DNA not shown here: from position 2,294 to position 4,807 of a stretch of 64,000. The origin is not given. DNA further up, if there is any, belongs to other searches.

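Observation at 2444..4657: Hinge-less mini-SMC (737 aa) at the canonical rnc-smc position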

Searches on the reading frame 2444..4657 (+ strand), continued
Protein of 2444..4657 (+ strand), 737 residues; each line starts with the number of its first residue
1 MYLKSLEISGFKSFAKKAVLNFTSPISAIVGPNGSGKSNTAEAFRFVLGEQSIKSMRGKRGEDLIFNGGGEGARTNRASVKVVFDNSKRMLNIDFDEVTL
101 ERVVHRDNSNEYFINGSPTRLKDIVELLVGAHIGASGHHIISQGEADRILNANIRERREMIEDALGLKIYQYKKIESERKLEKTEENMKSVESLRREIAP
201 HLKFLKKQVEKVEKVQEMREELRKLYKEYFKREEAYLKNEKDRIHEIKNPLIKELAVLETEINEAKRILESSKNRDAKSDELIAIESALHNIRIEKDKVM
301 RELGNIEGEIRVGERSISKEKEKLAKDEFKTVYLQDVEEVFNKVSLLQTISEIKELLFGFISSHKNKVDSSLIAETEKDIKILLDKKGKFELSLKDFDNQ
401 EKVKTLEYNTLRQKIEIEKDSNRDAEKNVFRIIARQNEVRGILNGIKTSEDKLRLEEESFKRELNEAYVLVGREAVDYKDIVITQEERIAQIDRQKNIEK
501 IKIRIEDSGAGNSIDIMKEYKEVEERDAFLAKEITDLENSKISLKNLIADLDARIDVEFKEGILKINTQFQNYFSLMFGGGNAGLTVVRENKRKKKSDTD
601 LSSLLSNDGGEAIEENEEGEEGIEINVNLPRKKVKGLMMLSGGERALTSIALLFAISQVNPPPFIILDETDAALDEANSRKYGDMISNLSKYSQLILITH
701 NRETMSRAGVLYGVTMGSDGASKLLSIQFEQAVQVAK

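Call 75: search_protein_families(library=padloc, proteins=[window:2444-4657:+], max_evalue=0.01)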
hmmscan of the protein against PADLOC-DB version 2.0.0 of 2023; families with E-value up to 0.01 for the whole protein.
window:2444-4657:+ (737 aa): 20 families
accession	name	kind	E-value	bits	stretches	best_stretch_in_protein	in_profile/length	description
PDLC04135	mad3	-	2.4e-55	186.6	2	395-733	60-356/374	mads_3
PDLC02979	AriA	-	2.6e-15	55.1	1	1-332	1-274/373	-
PDLC04175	HEC-01A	-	6.4e-13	46.5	1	3-209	6-198/363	-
PDLC00091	GajA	-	3.4e-12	44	1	1-97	1-96/627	AAA ATPase domain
PDLC02335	AbiLi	-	1.2e-10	39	1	3-47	50-99/326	AbiLi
PDLC04176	HEC-01A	-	3e-10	38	1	1-84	1-86/371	-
PDLC04178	HEC-01A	-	9.1e-10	36.1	1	3-47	9-51/399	-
PDLC00096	GajA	-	9.7e-10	35.8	1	1-99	1-97/630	AAA ATPase domain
PDLC04177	HEC-01A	-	2.9e-09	34.4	1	1-96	3-98/393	-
PDLC00090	GajA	-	1.1e-07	29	1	1-52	1-52/659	AAA ATPase domain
PDLC02980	AriA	-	2.9e-07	28.8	1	26-55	1-37/304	-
PDLC04140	mad8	-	9.2e-07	26.7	1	23-233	26-150/314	mads_8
PDLC00580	JetC3|JetC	-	2.9e-06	23.8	1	383-681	732-1014/1068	DUF3584 domain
PDLC04389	PDC-M07A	-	5.2e-06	23.7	1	3-72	6-77/443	-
PDLC04149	HEC-04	-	6.4e-06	23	1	2-39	26-62/494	-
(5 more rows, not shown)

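Call 76: search_protein_families(library=padloc, proteins=[L037:10001-13573:+, L019:677-2926:+], max_evalue=1e-8)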
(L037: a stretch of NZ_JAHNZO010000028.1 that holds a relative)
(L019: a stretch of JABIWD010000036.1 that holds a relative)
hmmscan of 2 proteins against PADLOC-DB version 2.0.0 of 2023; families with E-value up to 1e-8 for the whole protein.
L037:10001-13573:+ (1191 aa): 11 families
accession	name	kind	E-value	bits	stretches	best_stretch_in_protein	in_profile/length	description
PDLC04135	mad3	-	3.3e-72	242.1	1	3-1184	2-355/374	mads_3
PDLC03859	LmuB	-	1.2e-19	69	1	768-1158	204-585/611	-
PDLC02979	AriA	-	1.3e-12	46.2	1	1-380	1-265/373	-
PDLC02980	AriA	-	6.3e-12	44.1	0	26-88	1-53/304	-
PDLC03865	LmuB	-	1.2e-11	41.6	0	3-87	3-106/1007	-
PDLC02335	AbiLi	-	2.1e-11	41.5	0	3-47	50-99/326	AbiLi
PDLC00091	GajA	-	2.6e-11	41.1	1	1-89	1-88/627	AAA ATPase domain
PDLC00096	GajA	-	2.1e-10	38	1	1-65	1-64/630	AAA ATPase domain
PDLC04177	HEC-01A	-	2e-09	35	0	1-262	3-255/393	-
PDLC04178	HEC-01A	-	2.4e-09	34.8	0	1-47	7-51/399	-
PDLC03868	LmuB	-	4.5e-09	33.2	0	2-51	5-55/1035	-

L019:677-2926:+ (750 aa): 11 families
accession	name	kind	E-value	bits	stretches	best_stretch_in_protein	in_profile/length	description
PDLC04135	mad3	-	3.3e-57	192.7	1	2-740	1-353/374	mads_3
PDLC02980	AriA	-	1e-18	66.4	1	32-152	1-141/304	-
PDLC03859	LmuB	-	3.1e-17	61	1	1-717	3-592/611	-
PDLC02335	AbiLi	-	4.1e-13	47.1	0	3-53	50-99/326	AbiLi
PDLC00091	GajA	-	7.1e-12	42.9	1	1-106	1-99/627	AAA ATPase domain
PDLC00096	GajA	-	9e-11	39.2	1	1-105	1-97/630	AAA ATPase domain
PDLC02979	AriA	-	1.2e-10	39.7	0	1-415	1-260/373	-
PDLC00580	JetC3|JetC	-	3.8e-10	36.7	0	399-688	731-1011/1068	DUF3584 domain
PDLC02914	ATPase-Toprim_I-B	-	4.3e-10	37.4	0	670-731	201-266/443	-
PDLC03865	LmuB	-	1.3e-09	34.9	0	2-64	2-64/1007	-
PDLC00071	GajA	-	4.3e-09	33.7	1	1-105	1-95/588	AAA ATPase domain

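Call 78: find_homologous_proteins(query=L017:9983-12160:+, max_evalue=1e-10)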
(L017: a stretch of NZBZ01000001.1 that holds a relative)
Query L017:9983-12160:+ (726 aa): 7974 proteins with E <= 1e-10 among 8000 candidates; the best 120 are listed.
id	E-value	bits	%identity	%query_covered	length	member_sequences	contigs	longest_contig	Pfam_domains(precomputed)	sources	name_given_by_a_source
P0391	0.0e+0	1187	100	80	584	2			PF02463.26,PF13304.13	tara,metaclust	tara:strand:- start:1890 stop:3644 length:1755 start_codon:yes stop_codon:yes gene_type:complete|met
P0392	0.0e+0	1081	72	100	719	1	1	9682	PF13476.13,PF02463.26,PF13304.13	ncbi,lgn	-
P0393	0.0e+0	1058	71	99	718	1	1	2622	PF00005.34,PF13175.13,PF13476.13,PF02463.26,PF13304.13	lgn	-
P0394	0.0e+0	1046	68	100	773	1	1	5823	PF00005.34,PF13175.13,PF13476.13,PF02463.26,PF13304.13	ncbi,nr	ncbi:MAG: AAA family ATPase [Candidatus Wolfebacteria bacterium]|nr:AAA family ATPase [Candidatus Wo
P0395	0.0e+0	1031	68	100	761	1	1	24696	PF13175.13,PF13476.13,PF02463.26,PF13304.13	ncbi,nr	ncbi:MAG: AAA family ATPase [bacterium]|nr:AAA family ATPase [bacterium]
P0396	4.0e-239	814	56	99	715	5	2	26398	PF00005.34,PF13175.13,PF13476.13,PF02463.26,PF13304.13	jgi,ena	-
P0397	6.6e-225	767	54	98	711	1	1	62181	PF13476.13,PF13555.13,PF02463.26,PF13304.13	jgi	jgi:chromosome segregation protein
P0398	2.6e-224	765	55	99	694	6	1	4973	PF00005.34,PF13476.13,PF13555.13,PF02463.26,PF13304.13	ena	-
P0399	7.7e-221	753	50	99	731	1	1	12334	PF00005.34,PF13175.13,PF13476.13,PF13555.13,PF02463.26,PF13304.13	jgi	jgi:chromosome segregation protein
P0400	2.3e-220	752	53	98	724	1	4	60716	PF13175.13,PF13476.13,PF13555.13,PF02463.26,PF13304.13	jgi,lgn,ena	-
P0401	9.8e-219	746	53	99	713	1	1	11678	PF13175.13,PF13476.13,PF13555.13,PF02463.26,PF13304.13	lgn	-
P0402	2.2e-218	745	53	99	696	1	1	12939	PF13175.13,PF02463.26,PF13304.13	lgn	-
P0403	3.7e-218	744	51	98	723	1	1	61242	PF00005.34,PF13476.13,PF13555.13,PF02463.26,PF13304.13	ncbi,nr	ncbi:MAG: AAA family ATPase [Patescibacteria group bacterium]|nr:AAA family ATPase [Patescibacteria 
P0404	1.6e-216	739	51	98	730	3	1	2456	PF13175.13,PF13476.13,PF13555.13,PF02463.26,PF13304.13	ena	-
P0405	2.3e-215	735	51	99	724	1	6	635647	PF00005.34,PF13175.13,PF13476.13,PF13555.13,PF02463.26,PF13304.13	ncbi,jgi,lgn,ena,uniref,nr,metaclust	ncbi:MAG: Chromosome partition protein Smc [Candidatus Jorgensenbacteria bacterium GW2011_GWA1_48_11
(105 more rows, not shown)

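Call 79: find_encoding_contigs(protein=P0405, flank=10000, max_places=3)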
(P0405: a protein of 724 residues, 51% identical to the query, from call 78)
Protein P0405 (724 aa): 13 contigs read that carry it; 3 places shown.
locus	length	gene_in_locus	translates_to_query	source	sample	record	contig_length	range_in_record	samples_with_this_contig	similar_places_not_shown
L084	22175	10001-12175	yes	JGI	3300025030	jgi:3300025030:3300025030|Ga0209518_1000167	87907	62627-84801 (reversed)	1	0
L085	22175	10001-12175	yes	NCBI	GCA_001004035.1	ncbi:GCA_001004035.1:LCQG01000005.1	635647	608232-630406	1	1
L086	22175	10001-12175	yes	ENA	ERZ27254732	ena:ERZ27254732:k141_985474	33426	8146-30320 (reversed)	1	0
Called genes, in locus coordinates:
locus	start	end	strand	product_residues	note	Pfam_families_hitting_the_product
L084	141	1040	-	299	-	PF01745:IPT (weak), PF01715:IPPT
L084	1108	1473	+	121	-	-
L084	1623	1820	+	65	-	-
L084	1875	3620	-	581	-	PF07973:tRNA_SAD, PF00587:tRNA-synt_2b, PF03129:HGTP_anticodon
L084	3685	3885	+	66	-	-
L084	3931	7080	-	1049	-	PF02811:PHP, PF07733:DNA_pol3_alpha, PF17657:DNA_pol3_finger, PF14579:HHH_6, PF01336:tRNA_anti-codon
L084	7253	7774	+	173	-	-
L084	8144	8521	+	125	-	PF01351:RNase_HII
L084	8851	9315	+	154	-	PF01029:NusB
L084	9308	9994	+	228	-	PF22935:RM44_endonuclase, PF14622:Ribonucleas_3_3, PF00636:Ribonuclease_3, PF00035:dsrm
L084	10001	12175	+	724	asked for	PF02463:SMC_N, PF13175:AAA_15, PF13476:AAA_23, PF13555:AAA_29 (weak), PF00005:ABC_tran (faint), PF13304:AAA_21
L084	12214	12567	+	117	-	PF00886:Ribosomal_S16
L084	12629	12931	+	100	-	PF13083:KH_KhpA-B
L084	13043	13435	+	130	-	PF00293:NUDIX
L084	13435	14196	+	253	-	PF01746:tRNA_m1G_MT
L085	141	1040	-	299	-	PF01745:IPT (weak), PF01715:IPPT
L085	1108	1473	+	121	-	-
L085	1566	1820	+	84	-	-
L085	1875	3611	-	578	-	PF07973:tRNA_SAD, PF00587:tRNA-synt_2b, PF03129:HGTP_anticodon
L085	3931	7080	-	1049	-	PF02811:PHP, PF07733:DNA_pol3_alpha, PF17657:DNA_pol3_finger, PF14579:HHH_6, PF01336:tRNA_anti-codon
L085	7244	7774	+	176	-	-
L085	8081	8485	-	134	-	-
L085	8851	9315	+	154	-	PF01029:NusB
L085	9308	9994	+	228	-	PF22935:RM44_endonuclase, PF14622:Ribonucleas_3_3, PF00636:Ribonuclease_3, PF00035:dsrm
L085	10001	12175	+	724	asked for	PF02463:SMC_N, PF13175:AAA_15, PF13476:AAA_23, PF13555:AAA_29 (weak), PF00005:ABC_tran (faint), PF13304:AAA_21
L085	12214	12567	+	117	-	PF00886:Ribosomal_S16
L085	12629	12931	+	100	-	PF13083:KH_KhpA-B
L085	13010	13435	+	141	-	PF00293:NUDIX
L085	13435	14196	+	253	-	PF01746:tRNA_m1G_MT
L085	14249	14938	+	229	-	PF00318:Ribosomal_S2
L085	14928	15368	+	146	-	PF00889:EF_TS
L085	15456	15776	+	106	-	-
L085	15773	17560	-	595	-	PF00239:Resolvase, PF07508:Recombinase, PF13408:Zn_ribbon_recom (weak)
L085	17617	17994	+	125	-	-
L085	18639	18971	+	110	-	PF02643:DUF192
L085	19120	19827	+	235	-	-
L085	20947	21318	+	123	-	-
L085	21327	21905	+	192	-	PF02525:Flavodoxin_2, PF03358:FMN_red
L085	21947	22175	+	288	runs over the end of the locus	PF18915:DUF5667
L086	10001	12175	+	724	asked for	PF02463:SMC_N, PF13175:AAA_15, PF13476:AAA_23, PF13555:AAA_29 (weak), PF00005:ABC_tran (faint), PF13304:AAA_21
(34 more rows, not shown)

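Call 80: search_protein_families(library=pfam, proteins=[L085:7244-7774:+, L085:19120-19827:+, L085:1108-1473:+, L085:15456-15776:+, L085:17617-17994:+, L085:20947-21318:+, L001:5503-6225:+], max_evalue=1)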
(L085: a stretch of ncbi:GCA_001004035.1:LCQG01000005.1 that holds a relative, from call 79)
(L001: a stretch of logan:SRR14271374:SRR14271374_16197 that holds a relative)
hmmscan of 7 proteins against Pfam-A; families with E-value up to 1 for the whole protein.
L085:7244-7774:+ (176 aa): 0 families

L085:19120-19827:+ (235 aa): 4 families
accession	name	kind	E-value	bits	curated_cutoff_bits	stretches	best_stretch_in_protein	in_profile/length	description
PF13411.12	MerR_1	-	0.0067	17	21.6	1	56-83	2-29/69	MerR HTH family regulatory protein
PF00376.29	MerR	-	0.055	13.7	28.2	1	56-90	1-35/38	MerR family regulatory protein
PF13518.12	HTH_28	-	0.16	12.5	25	1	49-79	8-37/52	Helix-turn-helix domain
PF13384.12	HTH_23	-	0.19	12.1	24.6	1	55-79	18-42/50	Homeodomain-like domain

L085:1108-1473:+ (121 aa): 0 families

L085:15456-15776:+ (106 aa): 1 family
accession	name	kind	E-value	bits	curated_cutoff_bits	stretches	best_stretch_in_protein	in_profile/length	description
PF19287.4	DUF5910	-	0.013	16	23.2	1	40-91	17-67/124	Family of unknown function (DUF5910)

L085:17617-17994:+ (125 aa): 3 families
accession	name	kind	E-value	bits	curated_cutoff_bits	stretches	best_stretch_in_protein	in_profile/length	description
PF16454.10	PI3K_P85_iSH2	-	0.013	15.6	31.5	1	55-110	3-58/161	Phosphatidylinositol 3-kinase regulatory subunit P85 inter-SH2 domain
PF14362.11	DUF4407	-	0.44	10.2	31.3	1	13-118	149-244/297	Domain of unknown function (DUF4407)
PF15390.12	WDCP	-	0.72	8.5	25.3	1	20-109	510-600/694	WD repeat and coiled-coil-containing protein family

L085:20947-21318:+ (123 aa): 1 family
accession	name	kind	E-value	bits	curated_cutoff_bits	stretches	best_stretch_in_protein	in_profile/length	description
PF22308.1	DUF6969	-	0.25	11.4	27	1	86-109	160-183/201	Domain of unknown function (DUF6969)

L001:5503-6225:+ (240 aa): 1 family
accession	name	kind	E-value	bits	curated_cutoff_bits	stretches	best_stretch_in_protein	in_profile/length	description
PF16520.11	Matrix_Borna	-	0.13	13.1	27.3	1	68-141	30-100/103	ssRNA-binding matrix protein of Bornaviridae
